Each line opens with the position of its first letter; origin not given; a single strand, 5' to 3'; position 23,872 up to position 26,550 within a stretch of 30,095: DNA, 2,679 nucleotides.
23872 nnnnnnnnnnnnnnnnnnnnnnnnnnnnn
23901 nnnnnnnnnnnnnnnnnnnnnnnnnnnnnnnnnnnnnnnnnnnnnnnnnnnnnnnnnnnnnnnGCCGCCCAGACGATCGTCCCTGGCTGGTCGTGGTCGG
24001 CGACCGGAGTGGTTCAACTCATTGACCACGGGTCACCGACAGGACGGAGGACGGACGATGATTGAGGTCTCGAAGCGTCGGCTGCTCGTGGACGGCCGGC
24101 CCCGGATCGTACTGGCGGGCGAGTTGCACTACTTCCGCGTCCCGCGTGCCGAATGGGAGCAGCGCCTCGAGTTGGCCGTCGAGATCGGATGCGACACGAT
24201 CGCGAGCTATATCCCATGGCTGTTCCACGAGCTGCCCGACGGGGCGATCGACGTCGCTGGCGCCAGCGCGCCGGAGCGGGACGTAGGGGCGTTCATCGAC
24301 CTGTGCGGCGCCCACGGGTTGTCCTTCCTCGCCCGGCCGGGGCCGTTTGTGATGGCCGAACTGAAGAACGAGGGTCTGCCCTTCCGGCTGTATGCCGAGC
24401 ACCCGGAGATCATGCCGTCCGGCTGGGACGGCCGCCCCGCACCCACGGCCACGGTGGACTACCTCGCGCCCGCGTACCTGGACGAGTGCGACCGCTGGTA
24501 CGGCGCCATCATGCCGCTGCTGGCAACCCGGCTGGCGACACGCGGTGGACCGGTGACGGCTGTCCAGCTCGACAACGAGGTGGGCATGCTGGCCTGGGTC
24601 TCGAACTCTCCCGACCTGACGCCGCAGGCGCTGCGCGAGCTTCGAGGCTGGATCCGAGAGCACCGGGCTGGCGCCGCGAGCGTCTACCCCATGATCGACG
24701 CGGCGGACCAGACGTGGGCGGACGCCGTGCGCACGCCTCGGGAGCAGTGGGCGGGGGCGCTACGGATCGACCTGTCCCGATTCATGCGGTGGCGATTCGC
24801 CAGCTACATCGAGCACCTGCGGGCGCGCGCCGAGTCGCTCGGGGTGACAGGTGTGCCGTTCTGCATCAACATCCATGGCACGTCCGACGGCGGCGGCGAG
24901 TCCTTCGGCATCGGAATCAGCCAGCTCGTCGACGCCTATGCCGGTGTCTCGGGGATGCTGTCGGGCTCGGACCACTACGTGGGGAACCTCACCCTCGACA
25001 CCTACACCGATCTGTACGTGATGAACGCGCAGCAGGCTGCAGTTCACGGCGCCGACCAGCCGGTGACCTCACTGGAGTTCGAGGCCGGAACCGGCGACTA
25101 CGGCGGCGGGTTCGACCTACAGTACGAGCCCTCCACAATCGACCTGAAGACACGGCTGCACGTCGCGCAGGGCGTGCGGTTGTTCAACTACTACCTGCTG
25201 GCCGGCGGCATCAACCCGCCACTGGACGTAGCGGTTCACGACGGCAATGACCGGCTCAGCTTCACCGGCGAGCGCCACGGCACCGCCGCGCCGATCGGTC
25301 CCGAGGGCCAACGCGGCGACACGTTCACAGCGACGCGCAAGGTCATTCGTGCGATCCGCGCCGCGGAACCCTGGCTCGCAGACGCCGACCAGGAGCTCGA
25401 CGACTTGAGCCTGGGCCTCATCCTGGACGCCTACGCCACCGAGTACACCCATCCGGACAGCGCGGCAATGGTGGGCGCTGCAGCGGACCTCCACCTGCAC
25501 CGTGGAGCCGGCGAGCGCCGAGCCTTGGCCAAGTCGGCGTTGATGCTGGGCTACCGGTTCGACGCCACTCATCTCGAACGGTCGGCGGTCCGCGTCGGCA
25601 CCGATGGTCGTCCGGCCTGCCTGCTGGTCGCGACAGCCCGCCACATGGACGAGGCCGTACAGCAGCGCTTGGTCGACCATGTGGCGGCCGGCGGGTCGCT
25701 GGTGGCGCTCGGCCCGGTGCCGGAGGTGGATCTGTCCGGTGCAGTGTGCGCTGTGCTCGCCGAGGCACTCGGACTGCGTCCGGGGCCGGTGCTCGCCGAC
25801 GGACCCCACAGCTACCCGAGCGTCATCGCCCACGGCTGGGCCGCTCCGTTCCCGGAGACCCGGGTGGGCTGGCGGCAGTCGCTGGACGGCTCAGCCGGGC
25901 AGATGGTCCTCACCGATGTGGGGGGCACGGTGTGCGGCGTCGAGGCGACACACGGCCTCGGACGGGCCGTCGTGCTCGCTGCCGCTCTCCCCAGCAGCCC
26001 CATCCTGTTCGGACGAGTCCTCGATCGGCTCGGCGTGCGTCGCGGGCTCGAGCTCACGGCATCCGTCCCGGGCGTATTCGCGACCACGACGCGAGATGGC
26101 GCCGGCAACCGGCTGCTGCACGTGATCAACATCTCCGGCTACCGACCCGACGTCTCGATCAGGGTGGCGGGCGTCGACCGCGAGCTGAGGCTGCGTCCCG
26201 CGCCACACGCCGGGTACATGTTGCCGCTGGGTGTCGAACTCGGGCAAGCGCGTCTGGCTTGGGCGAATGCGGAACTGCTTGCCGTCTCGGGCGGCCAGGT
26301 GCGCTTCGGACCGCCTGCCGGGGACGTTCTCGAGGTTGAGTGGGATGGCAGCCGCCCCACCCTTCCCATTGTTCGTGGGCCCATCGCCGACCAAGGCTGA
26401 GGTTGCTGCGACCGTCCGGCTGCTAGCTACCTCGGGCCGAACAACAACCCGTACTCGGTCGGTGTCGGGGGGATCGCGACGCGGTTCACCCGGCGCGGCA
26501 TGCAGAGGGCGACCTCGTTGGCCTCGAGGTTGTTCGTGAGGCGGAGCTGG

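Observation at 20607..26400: Candidate MalP/MalQ-like cycle for beta-1,2-glucans: SOGP phosphorylase paired with a GH35 transglucosylase-like enzyme, no beta-glucosidase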

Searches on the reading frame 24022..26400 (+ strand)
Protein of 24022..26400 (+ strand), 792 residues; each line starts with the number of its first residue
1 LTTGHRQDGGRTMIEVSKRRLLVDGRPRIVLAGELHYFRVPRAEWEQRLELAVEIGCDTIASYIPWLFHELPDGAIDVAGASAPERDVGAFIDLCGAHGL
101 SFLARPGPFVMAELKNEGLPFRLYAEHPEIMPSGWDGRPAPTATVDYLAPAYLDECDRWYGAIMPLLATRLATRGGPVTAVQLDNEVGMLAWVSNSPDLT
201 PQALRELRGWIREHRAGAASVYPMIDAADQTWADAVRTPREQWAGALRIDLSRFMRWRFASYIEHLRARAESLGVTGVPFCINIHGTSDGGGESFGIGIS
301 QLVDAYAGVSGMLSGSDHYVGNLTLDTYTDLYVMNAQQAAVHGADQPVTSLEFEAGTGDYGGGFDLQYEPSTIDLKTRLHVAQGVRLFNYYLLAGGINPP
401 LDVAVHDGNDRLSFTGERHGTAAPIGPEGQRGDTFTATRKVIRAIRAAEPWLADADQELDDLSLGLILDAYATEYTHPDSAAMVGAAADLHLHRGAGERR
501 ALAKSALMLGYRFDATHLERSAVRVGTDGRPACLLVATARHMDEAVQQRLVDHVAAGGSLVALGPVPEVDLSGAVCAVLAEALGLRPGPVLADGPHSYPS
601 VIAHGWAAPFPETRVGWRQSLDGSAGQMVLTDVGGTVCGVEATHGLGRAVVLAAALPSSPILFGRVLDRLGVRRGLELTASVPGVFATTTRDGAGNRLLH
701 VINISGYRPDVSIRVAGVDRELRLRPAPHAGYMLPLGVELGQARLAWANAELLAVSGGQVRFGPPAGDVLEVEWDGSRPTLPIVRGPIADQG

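Call 3: search_protein_families(library=pfam, proteins=[window:24022-26400:+])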
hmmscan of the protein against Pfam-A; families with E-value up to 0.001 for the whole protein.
window:24022-26400:+ (792 aa): 2 families
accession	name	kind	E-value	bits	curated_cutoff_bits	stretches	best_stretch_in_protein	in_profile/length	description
PF01301.25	Glyco_hydro_35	-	6.1e-34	118.5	27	1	21-205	2-165/319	Glycosyl hydrolases family 35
PF22369.2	GLMA_2nd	-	6.1e-15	55.6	27.7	1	501-586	21-104/138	GLMA-like, second domain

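Call 6: search_solved_structures(query=window:24022-26400:+, show_alignments=2)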
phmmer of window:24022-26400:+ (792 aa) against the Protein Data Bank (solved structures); distinct sequences matched with E-value up to 0.001: 27.
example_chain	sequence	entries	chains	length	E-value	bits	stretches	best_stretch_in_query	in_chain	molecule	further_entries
7vkw_A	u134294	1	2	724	2.1e-48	168.7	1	18-400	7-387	beta-1,2-glucosyltransferase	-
7vkx_A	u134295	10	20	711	2.7e-48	168.3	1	20-400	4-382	beta-1,2-glucosyltransferase | Beta-galactosidase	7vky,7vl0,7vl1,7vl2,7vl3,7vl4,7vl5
7x87_A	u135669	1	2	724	5.4e-48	167.3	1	18-400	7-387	Beta-galactosidase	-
7vkz_A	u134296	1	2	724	1.9e-47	165.5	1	18-400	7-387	beta-1,2-glucosyltransferase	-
5gsm_A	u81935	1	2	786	5.9e-42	147.3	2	14-188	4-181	Exo-beta-D-glucosaminidase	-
6jow_A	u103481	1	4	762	1.4e-39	139.5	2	29-188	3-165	Beta-galactosidase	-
5gsl_A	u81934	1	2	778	4e-39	138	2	23-189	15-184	778aa long hypothetical beta-galactosidase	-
8oug_A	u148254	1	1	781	3.1e-38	135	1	21-188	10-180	Beta-galactosidase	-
7kdv_A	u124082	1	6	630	2e-23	86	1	13-189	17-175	Beta-galactosidase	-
3wez_A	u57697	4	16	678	1.1e-20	76.9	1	14-189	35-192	Beta-galactosidase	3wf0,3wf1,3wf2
3thc_A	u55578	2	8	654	1.2e-20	76.8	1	14-189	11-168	Beta-galactosidase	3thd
3d3a_A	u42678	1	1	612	1.5e-20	76.5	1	14-126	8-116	Beta-galactosidase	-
3wf3_A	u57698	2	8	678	2.9e-20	75.6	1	14-189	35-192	Beta-galactosidase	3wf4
6eon_A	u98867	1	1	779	3.8e-20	75.2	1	13-124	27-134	Beta-galactosidase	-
8h25_A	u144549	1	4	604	1.1e-19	73.7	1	21-189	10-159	Beta-galactosidase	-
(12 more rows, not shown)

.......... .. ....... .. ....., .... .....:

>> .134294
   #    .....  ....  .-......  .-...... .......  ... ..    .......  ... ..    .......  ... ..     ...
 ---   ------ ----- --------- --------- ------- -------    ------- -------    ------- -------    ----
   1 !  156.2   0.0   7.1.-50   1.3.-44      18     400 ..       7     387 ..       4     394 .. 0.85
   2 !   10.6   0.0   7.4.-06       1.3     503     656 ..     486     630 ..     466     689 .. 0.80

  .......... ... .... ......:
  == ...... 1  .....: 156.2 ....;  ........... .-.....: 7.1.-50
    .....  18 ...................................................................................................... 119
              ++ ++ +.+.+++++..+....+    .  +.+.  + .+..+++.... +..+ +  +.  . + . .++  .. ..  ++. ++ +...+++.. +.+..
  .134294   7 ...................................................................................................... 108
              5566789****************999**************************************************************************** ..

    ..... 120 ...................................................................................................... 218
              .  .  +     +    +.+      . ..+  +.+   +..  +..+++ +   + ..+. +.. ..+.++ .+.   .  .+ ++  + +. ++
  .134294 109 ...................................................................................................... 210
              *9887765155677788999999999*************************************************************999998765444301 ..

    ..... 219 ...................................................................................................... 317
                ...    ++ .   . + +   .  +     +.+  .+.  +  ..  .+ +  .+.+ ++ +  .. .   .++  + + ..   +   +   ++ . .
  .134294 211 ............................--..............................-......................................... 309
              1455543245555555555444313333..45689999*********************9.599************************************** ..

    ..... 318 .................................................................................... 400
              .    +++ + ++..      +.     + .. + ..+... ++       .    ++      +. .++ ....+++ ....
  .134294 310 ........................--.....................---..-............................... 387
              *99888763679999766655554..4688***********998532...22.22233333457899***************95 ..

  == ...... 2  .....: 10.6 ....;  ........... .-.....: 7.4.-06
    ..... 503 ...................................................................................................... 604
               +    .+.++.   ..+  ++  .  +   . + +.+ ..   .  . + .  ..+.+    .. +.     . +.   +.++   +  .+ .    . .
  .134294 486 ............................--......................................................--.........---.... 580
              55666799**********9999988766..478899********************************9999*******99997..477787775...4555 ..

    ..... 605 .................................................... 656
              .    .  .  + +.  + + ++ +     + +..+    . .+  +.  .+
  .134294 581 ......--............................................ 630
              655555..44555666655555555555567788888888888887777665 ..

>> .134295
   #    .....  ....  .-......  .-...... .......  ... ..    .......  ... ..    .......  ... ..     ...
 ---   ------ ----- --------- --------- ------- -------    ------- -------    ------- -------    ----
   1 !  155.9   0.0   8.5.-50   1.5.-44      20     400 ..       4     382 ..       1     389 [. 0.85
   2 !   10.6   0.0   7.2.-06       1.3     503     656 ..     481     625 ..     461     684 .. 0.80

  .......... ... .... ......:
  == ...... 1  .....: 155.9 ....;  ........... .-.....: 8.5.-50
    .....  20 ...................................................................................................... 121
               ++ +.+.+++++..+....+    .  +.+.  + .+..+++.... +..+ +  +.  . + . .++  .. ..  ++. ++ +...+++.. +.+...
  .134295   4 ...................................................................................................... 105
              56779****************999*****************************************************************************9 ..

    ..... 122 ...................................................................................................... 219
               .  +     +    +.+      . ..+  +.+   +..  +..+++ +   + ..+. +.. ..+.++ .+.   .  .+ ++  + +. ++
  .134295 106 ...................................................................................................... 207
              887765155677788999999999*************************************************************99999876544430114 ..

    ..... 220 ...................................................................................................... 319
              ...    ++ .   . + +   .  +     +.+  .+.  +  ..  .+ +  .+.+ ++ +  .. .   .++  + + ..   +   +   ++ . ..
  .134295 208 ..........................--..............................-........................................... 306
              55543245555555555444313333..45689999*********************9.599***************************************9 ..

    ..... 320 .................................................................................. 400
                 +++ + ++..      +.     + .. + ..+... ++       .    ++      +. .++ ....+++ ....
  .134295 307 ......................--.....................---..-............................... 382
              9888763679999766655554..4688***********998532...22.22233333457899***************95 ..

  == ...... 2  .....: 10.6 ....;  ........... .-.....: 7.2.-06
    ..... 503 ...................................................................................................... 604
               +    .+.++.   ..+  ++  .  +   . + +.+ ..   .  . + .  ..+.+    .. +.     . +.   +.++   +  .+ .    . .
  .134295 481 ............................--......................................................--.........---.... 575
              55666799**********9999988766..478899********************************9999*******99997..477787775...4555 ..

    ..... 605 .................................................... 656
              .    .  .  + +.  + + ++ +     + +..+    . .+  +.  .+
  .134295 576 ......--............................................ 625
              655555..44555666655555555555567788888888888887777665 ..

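Call 20: find_homologous_proteins(query=window:24022-26400:+, max_evalue=1e-20)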
Query window:24022-26400:+ (792 aa): 1117 proteins with E <= 1e-20 among 8000 candidates; the best 120 are listed. Only proteins of 435 to 1386 residues were searched: fused or split forms outside these lengths cannot appear, so this answer is no evidence that the protein stands alone or is whole; find_related_loci, which searches DNA, has no such limit.
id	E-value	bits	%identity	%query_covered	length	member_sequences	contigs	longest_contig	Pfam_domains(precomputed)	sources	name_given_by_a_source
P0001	0.0e+0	1773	100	98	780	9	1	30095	PF22369.3,PF01301.26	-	-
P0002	0.0e+0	1555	88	97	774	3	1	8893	PF22369.3,PF01301.26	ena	-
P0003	0.0e+0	1529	87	96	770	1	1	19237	PF02449.22,PF22369.3,PF01301.26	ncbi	-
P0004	0.0e+0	1528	86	97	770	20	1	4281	PF02449.22,PF22369.3,PF01301.26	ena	-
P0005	0.0e+0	1521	86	97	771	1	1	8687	PF02449.22,PF22369.3,PF01301.26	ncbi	-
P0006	0.0e+0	1506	85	97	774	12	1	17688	PF22369.3,PF01301.26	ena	-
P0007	0.0e+0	1352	78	96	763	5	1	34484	PF22369.3,PF01301.26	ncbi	ncbi:MAG: beta-galactosidase [Propionibacteriaceae bacterium]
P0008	0.0e+0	1328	75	96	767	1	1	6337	PF02449.22,PF22369.3,PF01301.26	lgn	-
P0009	0.0e+0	1231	70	96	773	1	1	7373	PF02449.22,PF22369.3,PF01301.26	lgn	-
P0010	0.0e+0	1013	61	97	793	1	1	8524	PF02449.22,PF22369.3,PF01301.26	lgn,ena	-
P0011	0.0e+0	1012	61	95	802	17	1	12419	PF02449.22,PF22369.3,PF01301.26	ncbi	ncbi:MAG: beta-galactosidase [Oryzihumus sp.]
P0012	1.1e-296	1005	61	95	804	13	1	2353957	PF02449.22,PF22369.3,PF01301.26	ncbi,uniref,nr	ncbi:beta-galactosidase [Knoellia sp. p5-6-4]|uniref:beta-galactosidase n=1 Tax=unclassified Knoelli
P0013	2.0e-296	1004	62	95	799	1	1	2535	PF02449.22,PF22369.3,PF01301.26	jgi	jgi:beta-galactosidase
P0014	3.0e-295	1000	60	96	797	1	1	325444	PF22369.3,PF01301.26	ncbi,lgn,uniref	ncbi:beta-galactosidase [Brachybacterium sp. AOP43-C2-M15]|uniref:beta-galactosidase n=1 Tax=Brachyb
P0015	5.0e-295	999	59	96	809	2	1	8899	PF02449.22,PF22369.3,PF01301.26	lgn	-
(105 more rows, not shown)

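Call 22: find_related_loci(query=A1, collection=genome_contigs, flank=10000)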
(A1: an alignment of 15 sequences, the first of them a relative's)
Query A1 (780 aa) in genome_contigs; peptide patterns used: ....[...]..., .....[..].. (x = any residue, [..] = any of these).
599 stretches matched a pattern (row limit reached: there are more); 561 encode a relative of the query (tblastn E <= 1e-3); the best 80 are kept; 80 distinct loci.
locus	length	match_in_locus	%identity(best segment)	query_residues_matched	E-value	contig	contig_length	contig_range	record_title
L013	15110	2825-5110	87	1-762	0e+0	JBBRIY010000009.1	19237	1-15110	MAG: Propionibacteriales bacterium isolate Co_metawrap_2835 Cmw_2835_k141_24244870_length_19237_cov_14.0000, whole genom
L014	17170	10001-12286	78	1-762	0e+0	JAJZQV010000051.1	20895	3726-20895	MAG: Actinomycetes bacterium isolate SKS1.bin60 NODE_4503_length_20895_cov_2.458253, whole genome shotgun sequence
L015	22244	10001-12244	60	1-752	0e+0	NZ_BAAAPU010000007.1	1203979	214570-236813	Terrabacter lapilli strain JCM 15628 sequence07, whole genome shotgun sequence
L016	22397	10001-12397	58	1-769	0e+0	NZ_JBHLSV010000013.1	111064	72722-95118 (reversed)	Brachybacterium hainanense strain CICC 10874 GCM70007038_61, whole genome shotgun sequence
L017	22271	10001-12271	60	1-760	0e+0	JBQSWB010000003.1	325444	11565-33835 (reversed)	Brachybacterium sp. AOP43-C2-M15 AOP43-C2-M15_3, whole genome shotgun sequence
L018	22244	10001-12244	60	1-752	0e+0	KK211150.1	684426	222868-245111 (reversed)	Intrasporangiaceae bacterium URHB0013 genomic scaffold N520DRAFT_scaffold00001.1, whole genome shotgun sequence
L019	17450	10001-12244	59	1-752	0e+0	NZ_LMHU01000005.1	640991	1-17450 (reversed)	Terrabacter sp. Root181 contig_2, whole genome shotgun sequence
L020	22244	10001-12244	59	1-752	0e+0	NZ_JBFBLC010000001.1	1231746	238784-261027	Terrabacter sp. NPDC080008 NPDC080008_100_H9.ctg-0001, whole genome shotgun sequence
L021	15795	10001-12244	60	1-752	0e+0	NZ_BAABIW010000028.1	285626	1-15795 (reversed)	Terrabacter aeriphilus strain JCM 17687 sequence28, whole genome shotgun sequence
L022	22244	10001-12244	58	1-752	0e+0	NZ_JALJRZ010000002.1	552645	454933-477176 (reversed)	Terrabacter sp. Ter38 NODE_2_length_552645_cov_63.2321552645, whole genome shotgun sequence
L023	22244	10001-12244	58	1-752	0e+0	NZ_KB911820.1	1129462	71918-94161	Terracoccus sp. 273MFTsu3.1 H283DRAFT_scaffold00001.1, whole genome shotgun sequence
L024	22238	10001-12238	59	1-750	0e+0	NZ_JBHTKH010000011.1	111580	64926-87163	Terrabacter terrigena strain CCUG 57508 GCM70027476_24, whole genome shotgun sequence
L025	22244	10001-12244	58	1-752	0e+0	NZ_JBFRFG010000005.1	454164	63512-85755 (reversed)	Terrabacter sp. 2YAF2 SCAFFOLD_4, whole genome shotgun sequence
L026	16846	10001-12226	58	1-755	0e+0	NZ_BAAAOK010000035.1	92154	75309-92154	Actinomadura alba strain JCM 14906 sequence35, whole genome shotgun sequence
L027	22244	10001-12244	59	1-752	0e+0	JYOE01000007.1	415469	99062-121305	Terrabacter sp. 28 contig7, whole genome shotgun sequence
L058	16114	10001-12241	57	2-752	0e+0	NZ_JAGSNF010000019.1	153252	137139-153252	Phycicoccus avicenniae strain BSK3Z-2 Scaffold9_1, whole genome shotgun sequence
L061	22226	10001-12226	57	2-752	0e+0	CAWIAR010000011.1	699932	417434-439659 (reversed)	MAG: uncultured Actinomycetota bacterium isolate MFD09368.bin.2.127 genome assembly, contig: contig_9633, whole genome s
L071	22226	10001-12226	50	2-758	0e+0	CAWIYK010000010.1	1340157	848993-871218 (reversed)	MAG: uncultured Actinomycetota bacterium isolate MFD04935.bin.3.85 genome assembly, contig: contig_8994, whole genome sh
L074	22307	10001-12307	51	1-750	0e+0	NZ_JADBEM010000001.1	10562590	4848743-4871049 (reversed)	Actinopolymorpha pittospori strain DSM 45354 Ga0310431_01, whole genome shotgun sequence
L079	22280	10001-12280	51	1-752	0e+0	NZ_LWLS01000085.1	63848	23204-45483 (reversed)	Micromonospora sp. CB01531 scaffold41, whole genome shotgun sequence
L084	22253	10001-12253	58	1-765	0e+0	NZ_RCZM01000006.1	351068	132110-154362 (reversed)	Pedococcus bigeumensis strain S9.3A scaffold6.1, whole genome shotgun sequence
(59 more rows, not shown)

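Call 26: search_protein_families(library=pfam, proteins=[L015:7794-10004:+, L014:9012-10004:+, L015:12776-14614:-, L015:14904-15944:-, L014:13859-15106:+, L014:12646-13134:+], max_evalue=0.01)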
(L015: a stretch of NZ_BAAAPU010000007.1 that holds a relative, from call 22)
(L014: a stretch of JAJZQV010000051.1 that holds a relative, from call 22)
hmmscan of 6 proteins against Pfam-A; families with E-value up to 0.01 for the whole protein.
L015:7794-10004:+ (736 aa): 3 families
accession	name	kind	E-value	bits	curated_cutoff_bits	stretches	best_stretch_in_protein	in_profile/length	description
PF00933.27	Glyco_hydro_3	-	1.3e-64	219.1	27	1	38-353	1-316/316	Glycosyl hydrolase family 3 N terminal domain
PF01915.27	Glyco_hydro_3_C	-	1e-37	130.5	31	1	391-615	2-200/200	Glycosyl hydrolase family 3 C-terminal domain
PF14310.12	Fn3-like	-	5.7e-14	52.4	25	1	652-719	1-69/71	Fibronectin type III-like domain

L014:9012-10004:+ (330 aa): 2 families
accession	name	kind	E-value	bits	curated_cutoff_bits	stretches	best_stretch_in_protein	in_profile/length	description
PF14310.12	Fn3-like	-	3.9e-14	53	25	1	245-312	1-69/71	Fibronectin type III-like domain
PF00933.27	Glyco_hydro_3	-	3.7e-08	33.6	27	1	29-167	4-137/316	Glycosyl hydrolase family 3 N terminal domain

L015:12776-14614:- (612 aa): 2 families
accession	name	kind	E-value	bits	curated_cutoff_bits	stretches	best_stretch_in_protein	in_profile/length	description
PF03235.19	GmrSD_N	-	4.3e-30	105.8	33.2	1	27-252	12-198/199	GmrSD restriction endonuclease, N-terminal domain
PF07510.16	GmrSD_C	-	3.9e-10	40.2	23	1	481-602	11-137/138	GmrSD restriction endonucleases, C-terminal domain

L015:14904-15944:- (346 aa): 0 families

L014:13859-15106:+ (415 aa): 0 families

L014:12646-13134:+ (162 aa): 0 families
